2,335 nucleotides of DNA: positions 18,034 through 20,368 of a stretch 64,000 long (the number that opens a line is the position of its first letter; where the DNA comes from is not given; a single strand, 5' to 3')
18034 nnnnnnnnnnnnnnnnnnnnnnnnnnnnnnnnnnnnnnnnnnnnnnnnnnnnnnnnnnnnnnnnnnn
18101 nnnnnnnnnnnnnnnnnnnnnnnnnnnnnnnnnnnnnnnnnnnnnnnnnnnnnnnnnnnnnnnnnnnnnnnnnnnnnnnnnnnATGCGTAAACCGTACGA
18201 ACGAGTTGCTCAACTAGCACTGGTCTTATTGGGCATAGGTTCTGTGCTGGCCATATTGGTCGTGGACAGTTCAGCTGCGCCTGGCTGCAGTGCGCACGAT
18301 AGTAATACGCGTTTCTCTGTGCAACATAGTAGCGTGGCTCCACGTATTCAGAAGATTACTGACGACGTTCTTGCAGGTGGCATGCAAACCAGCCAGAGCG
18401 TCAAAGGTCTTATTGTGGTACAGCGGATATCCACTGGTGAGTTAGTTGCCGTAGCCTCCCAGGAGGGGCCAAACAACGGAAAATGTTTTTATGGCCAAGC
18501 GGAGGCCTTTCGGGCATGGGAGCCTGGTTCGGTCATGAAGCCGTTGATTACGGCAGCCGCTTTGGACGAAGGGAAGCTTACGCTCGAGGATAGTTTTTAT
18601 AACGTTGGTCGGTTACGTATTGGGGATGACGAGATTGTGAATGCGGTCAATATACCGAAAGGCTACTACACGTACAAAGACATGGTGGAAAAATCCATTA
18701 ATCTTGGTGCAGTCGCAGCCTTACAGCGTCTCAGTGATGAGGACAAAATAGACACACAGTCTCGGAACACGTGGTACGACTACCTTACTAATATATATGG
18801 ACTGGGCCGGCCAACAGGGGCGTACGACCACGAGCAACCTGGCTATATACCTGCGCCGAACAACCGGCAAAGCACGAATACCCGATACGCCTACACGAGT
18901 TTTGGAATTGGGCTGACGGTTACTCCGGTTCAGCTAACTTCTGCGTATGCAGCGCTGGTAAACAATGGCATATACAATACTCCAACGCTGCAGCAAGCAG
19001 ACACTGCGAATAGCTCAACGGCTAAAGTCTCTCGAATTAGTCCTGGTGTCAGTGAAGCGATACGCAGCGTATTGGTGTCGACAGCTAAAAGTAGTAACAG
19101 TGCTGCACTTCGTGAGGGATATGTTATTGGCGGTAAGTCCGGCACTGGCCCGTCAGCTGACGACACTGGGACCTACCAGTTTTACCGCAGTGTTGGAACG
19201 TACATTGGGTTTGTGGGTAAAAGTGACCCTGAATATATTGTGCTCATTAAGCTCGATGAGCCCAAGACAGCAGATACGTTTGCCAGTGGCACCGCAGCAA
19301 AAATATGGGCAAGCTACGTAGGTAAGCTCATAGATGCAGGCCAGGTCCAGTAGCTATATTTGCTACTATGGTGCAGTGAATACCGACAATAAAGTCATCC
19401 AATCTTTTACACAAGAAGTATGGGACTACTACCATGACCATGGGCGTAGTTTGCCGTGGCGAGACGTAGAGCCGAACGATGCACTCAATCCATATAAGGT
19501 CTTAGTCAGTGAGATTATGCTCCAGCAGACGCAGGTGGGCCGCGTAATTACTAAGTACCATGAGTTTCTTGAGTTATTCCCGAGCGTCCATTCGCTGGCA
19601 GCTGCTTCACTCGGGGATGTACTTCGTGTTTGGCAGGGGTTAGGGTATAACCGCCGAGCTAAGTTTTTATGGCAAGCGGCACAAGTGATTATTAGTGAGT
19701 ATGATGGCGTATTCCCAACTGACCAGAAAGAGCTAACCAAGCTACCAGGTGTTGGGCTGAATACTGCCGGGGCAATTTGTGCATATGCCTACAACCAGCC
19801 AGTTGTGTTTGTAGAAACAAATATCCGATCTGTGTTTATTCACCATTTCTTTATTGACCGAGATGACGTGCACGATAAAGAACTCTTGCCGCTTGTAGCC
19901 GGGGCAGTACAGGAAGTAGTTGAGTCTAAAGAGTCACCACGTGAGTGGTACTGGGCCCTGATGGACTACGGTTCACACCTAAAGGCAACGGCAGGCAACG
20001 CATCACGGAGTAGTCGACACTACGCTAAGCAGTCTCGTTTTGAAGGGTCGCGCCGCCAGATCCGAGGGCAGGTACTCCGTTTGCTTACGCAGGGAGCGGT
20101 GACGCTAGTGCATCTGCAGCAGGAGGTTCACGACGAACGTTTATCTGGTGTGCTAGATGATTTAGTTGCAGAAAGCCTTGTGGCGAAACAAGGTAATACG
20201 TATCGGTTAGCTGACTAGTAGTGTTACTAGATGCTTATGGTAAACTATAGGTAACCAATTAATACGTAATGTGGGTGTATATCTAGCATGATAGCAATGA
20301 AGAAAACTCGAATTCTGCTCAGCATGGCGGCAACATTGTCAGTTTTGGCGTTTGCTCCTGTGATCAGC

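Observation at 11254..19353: O-antigen-ligase-like polytopic proteins fused or translationally coupled to pedestal-less PBP transpeptidases, with an Lnt-like gene in the same operon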

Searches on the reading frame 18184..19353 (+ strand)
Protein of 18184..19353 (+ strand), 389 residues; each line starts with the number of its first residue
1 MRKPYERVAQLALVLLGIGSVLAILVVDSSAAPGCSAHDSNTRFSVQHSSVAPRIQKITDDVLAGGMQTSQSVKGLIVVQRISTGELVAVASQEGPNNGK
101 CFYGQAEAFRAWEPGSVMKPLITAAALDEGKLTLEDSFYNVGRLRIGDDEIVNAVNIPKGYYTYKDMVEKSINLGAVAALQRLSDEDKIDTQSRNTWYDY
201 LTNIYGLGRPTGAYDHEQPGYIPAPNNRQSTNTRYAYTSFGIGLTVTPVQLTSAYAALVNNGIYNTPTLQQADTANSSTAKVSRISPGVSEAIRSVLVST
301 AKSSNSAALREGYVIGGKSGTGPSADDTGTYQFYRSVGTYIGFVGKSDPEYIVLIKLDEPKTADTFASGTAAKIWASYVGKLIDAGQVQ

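Call 3: search_protein_families(library=pfam, proteins=[window:18184-19353:+], max_evalue=0.1)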
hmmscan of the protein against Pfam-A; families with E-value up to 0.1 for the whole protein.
window:18184-19353:+ (389 aa): 1 family
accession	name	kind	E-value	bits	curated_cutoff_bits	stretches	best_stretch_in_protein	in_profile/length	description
PF00905.27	Transpeptidase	-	5.9e-41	141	22.1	1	75-372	1-291/299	Penicillin binding protein transpeptidase domain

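Call 4: search_protein_families(library=ncbifam, proteins=[window:18184-19353:+], max_evalue=0.1)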
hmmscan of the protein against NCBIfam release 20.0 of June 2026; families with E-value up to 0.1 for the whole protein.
window:18184-19353:+ (389 aa): 18 families
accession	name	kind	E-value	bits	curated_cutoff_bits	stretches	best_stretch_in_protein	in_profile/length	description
TIGR02214.1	spoVD_pbp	equivalog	1.5e-30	106.1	688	1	55-376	221-548/636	stage V sporulation protein D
NF053573.1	PBP2_PenA_Neis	exception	1.2e-24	86.8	1105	1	50-372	238-549/572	peptidoglycan D,D-transpeptidase PBP2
TIGR03423.1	pbp2_mrdA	equivalog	7.4e-21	74.3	455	1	112-379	305-591/593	penicillin-binding protein 2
NF011685.0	PRK15105.1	subfamily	7.8e-18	64.4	737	1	37-382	223-557/588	peptidoglycan glycosyltransferase FtsI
NF038271.1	strep_PBP2X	exception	4.1e-15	55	1050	1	110-283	330-494/750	penicillin-binding protein PBP2X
TIGR02074.1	PBP_1a_fam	subfamily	2e-11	43.4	508.75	2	49-188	228-372/535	PBP1A family penicillin-binding protein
TIGR02073.1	PBP_1c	equivalog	9.3e-08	31.1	494.2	2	243-322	413-494/728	penicillin-binding protein 1C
NF051885.1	tranpepglycosPbpC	equivalog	4.9e-06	25.4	900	1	41-179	288-424/632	multimodular transpeptidase-transglycosylase PbpC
NF008061.0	PRK10795.1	equivalog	3.5e-05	22.6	962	1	111-280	326-495/634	peptidoglycan DD-transpeptidase MrdA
NF008414.0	PRK11240.1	equivalog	5.6e-05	21.4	1121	1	105-181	330-406/774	peptidoglycan glycosyltransferase PbpC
NF038276.1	strep_PBP2A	exception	0.00027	19.3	1100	1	239-323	488-580/716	penicillin-binding protein PBP2A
NF000270.1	bla_class_D_alt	equivalog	0.00077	18.7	280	1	305-370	162-227/240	class D beta-lactamase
NF040532.1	blaOXA-9_like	exception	0.0031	16.8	575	1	289-369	180-256/274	OXA-9 family oxacillin-hydrolyzing class D beta-lactamase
NF051842.1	PBP4_5_Efaec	equivalog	0.0031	15.9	700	1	232-321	522-612/668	penicillin-binding protein PBP4(5)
NF000409.1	MECA_pure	exception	0.0038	15.8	1490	1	238-361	517-637/668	PBP2a family beta-lactam-resistant peptidoglycan transpeptidase MecA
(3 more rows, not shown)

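Call 37: find_homologous_proteins(query=window:18184-19353:+, max_evalue=1e-10)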
Query window:18184-19353:+ (389 aa): 83 proteins with E <= 1e-10 among 8000 candidates.
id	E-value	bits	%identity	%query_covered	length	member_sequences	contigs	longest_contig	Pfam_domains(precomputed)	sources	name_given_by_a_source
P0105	1.2e-252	855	100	100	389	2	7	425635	PF00905.28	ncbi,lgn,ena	-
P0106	3.1e-132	459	54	98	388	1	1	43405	PF00905.28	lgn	-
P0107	1.6e-131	457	56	98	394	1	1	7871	PF00905.28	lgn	-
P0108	8.2e-127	441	61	86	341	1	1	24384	PF00905.28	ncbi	-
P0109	1.8e-118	414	53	96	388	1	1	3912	PF00905.28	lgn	-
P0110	6.1e-109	383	46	98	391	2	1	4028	PF00905.28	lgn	-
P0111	3.8e-108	380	46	97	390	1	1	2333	PF00905.28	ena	-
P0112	3.1e-104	367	49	94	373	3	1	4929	PF00905.28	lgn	-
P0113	6.2e-66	241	37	95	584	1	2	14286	PF03717.21,PF00905.28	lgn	-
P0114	9.0e-63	231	39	86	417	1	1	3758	PF00905.28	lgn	-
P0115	2.2e-61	226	39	85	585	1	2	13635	PF03717.21,PF00905.28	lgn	-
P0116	1.3e-58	217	38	85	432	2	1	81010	PF03717.21,PF21922.2,PF00905.28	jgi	jgi:stage V sporulation protein D (sporulation-specific penicillin-binding protein)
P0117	2.9e-58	216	37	85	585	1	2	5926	PF03717.21,PF00905.28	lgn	-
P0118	3.3e-58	216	36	86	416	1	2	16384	PF00905.28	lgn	-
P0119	2.4e-57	213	38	85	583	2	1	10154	PF03717.21,PF00905.28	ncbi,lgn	-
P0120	2.8e-57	213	39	81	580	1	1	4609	PF03717.21,PF00905.28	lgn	-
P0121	5.8e-57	212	44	69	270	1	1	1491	PF00905.28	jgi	jgi:cell division protein FtsI/penicillin-binding protein 2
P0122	7.1e-55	205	38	85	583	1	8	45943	PF03717.21,PF21922.2,PF00905.28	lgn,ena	-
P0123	2.1e-53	200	37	85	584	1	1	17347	PF03717.21,PF00905.28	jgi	jgi:stage V sporulation protein D (sporulation-specific penicillin-binding protein)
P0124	1.9e-51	193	41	70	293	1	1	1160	PF00905.28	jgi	jgi:cell division protein FtsI/penicillin-binding protein 2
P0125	1.3e-50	191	34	85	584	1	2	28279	PF03717.21,PF00905.28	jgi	jgi:cell division protein FtsI/penicillin-binding protein 2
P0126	6.4e-45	172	31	93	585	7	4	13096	PF03717.21,PF00905.28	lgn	-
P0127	2.9e-44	170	37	71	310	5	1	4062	PF00905.28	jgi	jgi:cell division protein FtsI/penicillin-binding protein 2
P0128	3.3e-41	160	33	86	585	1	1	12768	PF03717.21,PF00905.28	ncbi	-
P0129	5.6e-41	159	32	86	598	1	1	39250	PF03717.21,PF00905.28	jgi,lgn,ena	-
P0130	1.1e-32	132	33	79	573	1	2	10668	PF03717.21,PF21922.2,PF00905.28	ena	-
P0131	8.6e-29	119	32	79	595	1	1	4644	PF03717.21,PF00905.28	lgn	-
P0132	2.1e-28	118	31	72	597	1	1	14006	PF03717.21,PF00905.28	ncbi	-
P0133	1.1e-26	112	30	85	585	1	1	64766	PF03717.21,PF00905.28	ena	-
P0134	9.7e-26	109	27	86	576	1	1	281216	PF03717.21,PF00905.28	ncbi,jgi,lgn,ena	ncbi:MAG: penicillin-binding protein 2 [Patescibacteria group bacterium]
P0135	5.9e-25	106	27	86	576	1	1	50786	PF03717.21,PF00905.28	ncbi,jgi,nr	ncbi:MAG: penicillin-binding protein 2 [Patescibacteria group bacterium]|jgi:cell division protein F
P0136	5.9e-25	106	31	80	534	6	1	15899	PF03717.21,PF00905.28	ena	-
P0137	3.6e-23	100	30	83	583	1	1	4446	PF03717.21,PF00905.28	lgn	-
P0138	3.3e-22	97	29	79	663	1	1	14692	PF03717.21,PF03793.25,PF00905.28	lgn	-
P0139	2.8e-20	91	28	81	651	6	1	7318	PF03717.21,PF03793.25,PF00905.28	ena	-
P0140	1.4e-19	89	27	79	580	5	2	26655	PF03717.21,PF00905.28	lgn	-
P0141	2.4e-19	88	31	77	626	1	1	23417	PF03717.21,PF21922.2,PF00905.28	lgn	-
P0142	7.7e-19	86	27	83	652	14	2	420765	PF03717.21,PF00905.28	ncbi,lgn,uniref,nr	ncbi:cell division protein [Streptomyces eurocidicus]|uniref:peptidoglycan D,D-transpeptidase FtsI f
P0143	1.2e-18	86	27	81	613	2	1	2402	PF03717.21,PF03793.25,PF00905.28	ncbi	ncbi:MAG: penicillin-binding protein, partial [Candidatus Binatia bacterium]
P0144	2.7e-18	84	29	77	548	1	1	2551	PF03717.21,PF00905.28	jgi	jgi:cell division protein FtsI (penicillin-binding protein 3)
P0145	4.1e-18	84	29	79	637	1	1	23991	PF03717.21,PF00905.28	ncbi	-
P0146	2.0e-17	81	27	92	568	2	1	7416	PF03717.21,PF00905.28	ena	-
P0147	2.9e-17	81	28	86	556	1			PF03717.21,PF00905.28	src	-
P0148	3.4e-17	81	27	85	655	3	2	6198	PF03717.21,PF03793.25,PF00905.28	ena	-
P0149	5.7e-17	80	27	86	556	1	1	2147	PF03717.21,PF00905.28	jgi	jgi:cell division protein FtsI (penicillin-binding protein 3)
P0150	5.7e-17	80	27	86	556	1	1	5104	PF03717.21,PF00905.28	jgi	jgi:cell division protein FtsI (penicillin-binding protein 3)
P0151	1.3e-16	79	28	81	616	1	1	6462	PF03717.21,PF00905.28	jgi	-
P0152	2.6e-16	78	27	86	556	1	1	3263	PF03717.21,PF00905.28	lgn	-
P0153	3.2e-16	78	28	79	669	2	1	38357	PF03717.21,PF21922.2,PF03793.25,PF00905.28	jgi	-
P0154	4.0e-16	77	27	82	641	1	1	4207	PF03717.21,PF00905.28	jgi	-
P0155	9.5e-16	76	28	78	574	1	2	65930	PF03717.21,PF00905.28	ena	-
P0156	1.4e-15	75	27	79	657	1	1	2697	PF03717.21,PF21922.2,PF03793.25,PF00905.28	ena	-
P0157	1.9e-15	75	29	79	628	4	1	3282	PF03717.21,PF00905.28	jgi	-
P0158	3.3e-15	74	25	79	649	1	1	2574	PF03717.21,PF00905.28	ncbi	ncbi:MAG: penicillin-binding protein [Actinomycetota bacterium]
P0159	5.4e-15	73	26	85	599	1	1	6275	PF03717.21,PF00905.28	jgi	jgi:cell division protein FtsI (penicillin-binding protein 3)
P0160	8.3e-15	73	27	85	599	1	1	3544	PF03717.21,PF00905.28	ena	-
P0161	1.4e-14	72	29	89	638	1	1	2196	PF03717.21,PF13354.13,PF00905.28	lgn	-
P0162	2.7e-14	71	27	79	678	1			PF03717.21,PF03793.25,PF00905.28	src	-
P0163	3.0e-14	71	27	79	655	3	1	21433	PF03717.21,PF03793.25,PF00905.28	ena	-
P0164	3.0e-14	71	26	79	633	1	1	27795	PF03717.21,PF00905.28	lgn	-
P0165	3.6e-14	71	26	79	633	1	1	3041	PF03717.21,PF00905.28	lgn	-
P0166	3.6e-14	71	27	84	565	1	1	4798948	PF03717.21,PF00905.28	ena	-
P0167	1.0e-13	69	28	66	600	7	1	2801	PF03717.21,PF00905.28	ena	-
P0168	1.8e-13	68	26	91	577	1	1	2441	PF03717.21,PF21922.2,PF00905.28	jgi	jgi:cell division protein FtsI (penicillin-binding protein 3)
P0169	2.1e-13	68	27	83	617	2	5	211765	PF03717.21,PF00905.28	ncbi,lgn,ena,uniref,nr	ncbi:peptidoglycan D,D-transpeptidase FtsI family protein [Kocuria palustris]|uniref:peptidoglycan D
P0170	3.1e-13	68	27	83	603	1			PF03717.21,PF00905.28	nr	nr:penicillin-binding protein 2 [Kocuria palustris]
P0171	3.2e-13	68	27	83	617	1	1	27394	PF03717.21,PF00905.28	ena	-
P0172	5.3e-13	67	27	84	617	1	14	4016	PF03717.21,PF00905.28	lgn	-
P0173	6.7e-13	67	27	71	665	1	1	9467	PF03717.21,PF21922.2,PF03793.25,PF00905.28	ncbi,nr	ncbi:MAG TPA: penicillin-binding protein [Pyrinomonadaceae bacterium]|nr:penicillin-binding protein 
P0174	8.0e-13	66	25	79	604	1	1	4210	PF03717.21,PF00905.28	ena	-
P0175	8.9e-13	66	28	77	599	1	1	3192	PF03717.21,PF00905.28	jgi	jgi:cell division protein FtsI (penicillin-binding protein 3)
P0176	1.3e-12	66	28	86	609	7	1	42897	PF03717.21,PF21922.2,PF00905.28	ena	-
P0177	1.5e-12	65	28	79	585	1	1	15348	PF03717.21,PF00905.28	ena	-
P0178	3.2e-12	64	25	83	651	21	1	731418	PF03717.21,PF21922.2,PF00905.28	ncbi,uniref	ncbi:peptidoglycan D,D-transpeptidase FtsI family protein [Streptomyces sp. NPDC102394]|uniref:pepti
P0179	3.7e-12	64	28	77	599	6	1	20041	PF03717.21,PF00905.28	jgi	jgi:cell division protein FtsI (penicillin-binding protein 3)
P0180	5.1e-12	64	26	79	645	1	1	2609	PF03717.21,PF00905.28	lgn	-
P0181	5.6e-12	64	28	69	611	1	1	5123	PF03793.25,PF00905.28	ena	-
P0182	7.8e-12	63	26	84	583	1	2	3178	PF03717.21,PF21922.2,PF00905.28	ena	-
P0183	8.1e-12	63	28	65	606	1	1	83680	PF03717.21,PF00905.28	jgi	jgi:stage V sporulation protein D (sporulation-specific penicillin-binding protein)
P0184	1.1e-11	63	29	63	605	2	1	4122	PF03717.21,PF00905.28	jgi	-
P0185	1.3e-11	62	27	86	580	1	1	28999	PF03717.21,PF21922.2,PF00905.28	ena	-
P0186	1.8e-11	62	27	86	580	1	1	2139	PF03717.21,PF21922.2,PF00905.28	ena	-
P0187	2.2e-11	62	26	76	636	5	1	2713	PF03717.21,PF00905.28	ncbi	-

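Call 40: find_encoding_contigs(protein=P0122, flank=10000, max_places=2)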
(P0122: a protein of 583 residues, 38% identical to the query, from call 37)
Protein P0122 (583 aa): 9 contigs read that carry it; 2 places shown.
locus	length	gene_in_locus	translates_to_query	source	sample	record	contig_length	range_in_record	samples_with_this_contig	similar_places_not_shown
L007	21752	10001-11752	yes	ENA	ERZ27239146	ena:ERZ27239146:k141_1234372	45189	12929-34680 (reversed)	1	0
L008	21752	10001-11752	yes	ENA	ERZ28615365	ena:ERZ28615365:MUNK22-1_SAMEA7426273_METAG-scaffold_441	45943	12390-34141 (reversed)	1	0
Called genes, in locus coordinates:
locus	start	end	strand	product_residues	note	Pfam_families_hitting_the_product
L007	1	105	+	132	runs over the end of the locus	-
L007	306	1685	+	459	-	PF04280:Tim44 (weak), PF11335:DUF3137 (faint)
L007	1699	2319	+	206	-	PF00293:NUDIX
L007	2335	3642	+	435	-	PF01938:TRAM (weak), PF05958:tRNA_U5-meth_tr, PF03602:Cons_hypoth95 (weak)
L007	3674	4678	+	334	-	PF01841:Transglut_core (weak), PF14381:EDR1_CTR1_ARMC3_pept (weak)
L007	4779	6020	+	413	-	PF00232:Glyco_hydro_1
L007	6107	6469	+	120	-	-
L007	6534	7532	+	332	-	PF01933:CofD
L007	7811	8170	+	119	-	PF02381:MraZ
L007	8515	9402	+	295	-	PF01795:Methyltransf_5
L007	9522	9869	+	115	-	-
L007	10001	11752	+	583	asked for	PF03717:PBP_dimer, PF21922:PBP_dimer_2 (faint), PF00905:Transpeptidase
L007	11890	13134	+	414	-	PF01098:FTSW_RODA_SPOVE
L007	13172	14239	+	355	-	PF03033:Glyco_transf_28, PF02684:LpxB (faint), PF04101:Glyco_tran_28_C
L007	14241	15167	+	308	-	-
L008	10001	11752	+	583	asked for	PF03717:PBP_dimer, PF21922:PBP_dimer_2 (faint), PF00905:Transpeptidase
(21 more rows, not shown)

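Call 41: find_encoding_contigs(protein=P0105, flank=10000, max_places=3)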
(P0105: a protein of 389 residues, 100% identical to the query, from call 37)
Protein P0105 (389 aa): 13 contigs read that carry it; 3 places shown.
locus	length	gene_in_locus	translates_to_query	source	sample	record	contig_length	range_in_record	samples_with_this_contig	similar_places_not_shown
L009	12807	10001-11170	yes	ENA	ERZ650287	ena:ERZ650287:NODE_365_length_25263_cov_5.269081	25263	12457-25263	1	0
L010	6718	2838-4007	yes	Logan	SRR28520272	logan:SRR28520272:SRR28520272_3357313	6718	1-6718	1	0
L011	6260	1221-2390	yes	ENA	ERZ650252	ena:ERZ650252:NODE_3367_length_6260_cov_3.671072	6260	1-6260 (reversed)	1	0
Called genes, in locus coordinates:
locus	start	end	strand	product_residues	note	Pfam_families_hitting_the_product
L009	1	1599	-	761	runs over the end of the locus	-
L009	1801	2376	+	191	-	-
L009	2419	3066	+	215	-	-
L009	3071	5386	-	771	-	PF00905:Transpeptidase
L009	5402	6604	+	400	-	PF04932:Wzy_C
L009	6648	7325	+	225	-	-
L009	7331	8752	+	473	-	-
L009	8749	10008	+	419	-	PF04932:Wzy_C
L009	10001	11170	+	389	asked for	PF00905:Transpeptidase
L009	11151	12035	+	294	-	PF00730:HhH-GPD, PF00633:HHH (weak)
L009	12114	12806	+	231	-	?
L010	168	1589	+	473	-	-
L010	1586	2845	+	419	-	PF04932:Wzy_C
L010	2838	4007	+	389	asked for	PF00905:Transpeptidase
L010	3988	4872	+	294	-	PF00730:HhH-GPD, PF00633:HHH (weak)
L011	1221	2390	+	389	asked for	PF00905:Transpeptidase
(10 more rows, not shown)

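Call 100: find_encoding_contigs(protein=P0119, flank=5000, max_places=4)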
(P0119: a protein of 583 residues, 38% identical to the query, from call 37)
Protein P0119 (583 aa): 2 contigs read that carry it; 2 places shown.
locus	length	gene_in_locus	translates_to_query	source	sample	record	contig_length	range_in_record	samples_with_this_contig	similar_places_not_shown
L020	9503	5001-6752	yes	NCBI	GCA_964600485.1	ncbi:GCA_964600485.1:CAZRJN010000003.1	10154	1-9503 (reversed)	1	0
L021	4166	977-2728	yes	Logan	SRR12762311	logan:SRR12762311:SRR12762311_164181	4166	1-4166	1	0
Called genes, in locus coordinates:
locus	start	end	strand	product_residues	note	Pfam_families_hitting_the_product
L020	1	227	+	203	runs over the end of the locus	PF00232:Glyco_hydro_1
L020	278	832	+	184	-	PF00232:Glyco_hydro_1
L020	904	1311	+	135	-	-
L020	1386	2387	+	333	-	PF01933:CofD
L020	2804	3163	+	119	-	PF02381:MraZ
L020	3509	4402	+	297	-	PF01795:Methyltransf_5, PF03602:Cons_hypoth95 (weak)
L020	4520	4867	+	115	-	-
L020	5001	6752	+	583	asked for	PF03717:PBP_dimer, PF00905:Transpeptidase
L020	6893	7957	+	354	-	-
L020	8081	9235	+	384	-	PF03033:Glyco_transf_28, PF04101:Glyco_tran_28_C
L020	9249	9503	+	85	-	?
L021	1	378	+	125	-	?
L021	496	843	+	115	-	-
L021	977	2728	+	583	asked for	PF03717:PBP_dimer, PF00905:Transpeptidase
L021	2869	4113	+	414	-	PF01098:FTSW_RODA_SPOVE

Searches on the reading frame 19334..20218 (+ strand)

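Call 3: search_protein_families(library=pfam, proteins=[window:19334-20218:+], max_evalue=0.1)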
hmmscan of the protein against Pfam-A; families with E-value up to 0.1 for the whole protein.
window:19334-20218:+ (294 aa): 2 families
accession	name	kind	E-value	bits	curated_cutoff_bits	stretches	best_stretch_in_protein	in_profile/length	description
PF00730.31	HhH-GPD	-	2e-16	60.7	26.2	1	58-178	1-93/108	HhH-GPD superfamily base excision DNA repair protein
PF00633.29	HHH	-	1.5e-06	28.2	24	1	122-151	1-30/30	Helix-hairpin-helix motif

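Call 4: search_protein_families(library=ncbifam, proteins=[window:19334-20218:+], max_evalue=0.1)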
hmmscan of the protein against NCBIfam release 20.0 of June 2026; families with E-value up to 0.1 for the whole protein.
window:19334-20218:+ (294 aa): 8 families
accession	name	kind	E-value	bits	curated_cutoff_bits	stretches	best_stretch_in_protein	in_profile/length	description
TIGR01084.1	mutY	equivalog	1.9e-51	175.3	286.5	1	25-216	2-189/277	A/G-specific adenine glycosylase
NF008132.0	PRK10880.1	equivalog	1e-38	133.3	427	1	23-214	5-190/351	A/G-specific adenine glycosylase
NF010488.0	PRK13910.1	equivalog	1.2e-24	87.3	471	1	61-185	1-125/290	adenine-specific DNA glycosylase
TIGR01083.1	nth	equivalog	2.1e-16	60.2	211.7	1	52-170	26-145/192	endonuclease III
TIGR00588.1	ogg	subfamily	2.4e-06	26.9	397.85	1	75-182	156-271/310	8-oxoguanine DNA-glycosylase (ogg)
NF007978.0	PRK10702.1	equivalog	2.9e-06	27.1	405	1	105-181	82-158/211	endonuclease III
NF053634.1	MonDNAglycDR2438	equivalog_domain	0.00026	20.6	400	1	131-167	107-143/219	monofunctional DNA glycosylase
NF006122.0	PRK08266.1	subfamily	0.095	11.1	571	0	138-170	76-110/543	hypothetical protein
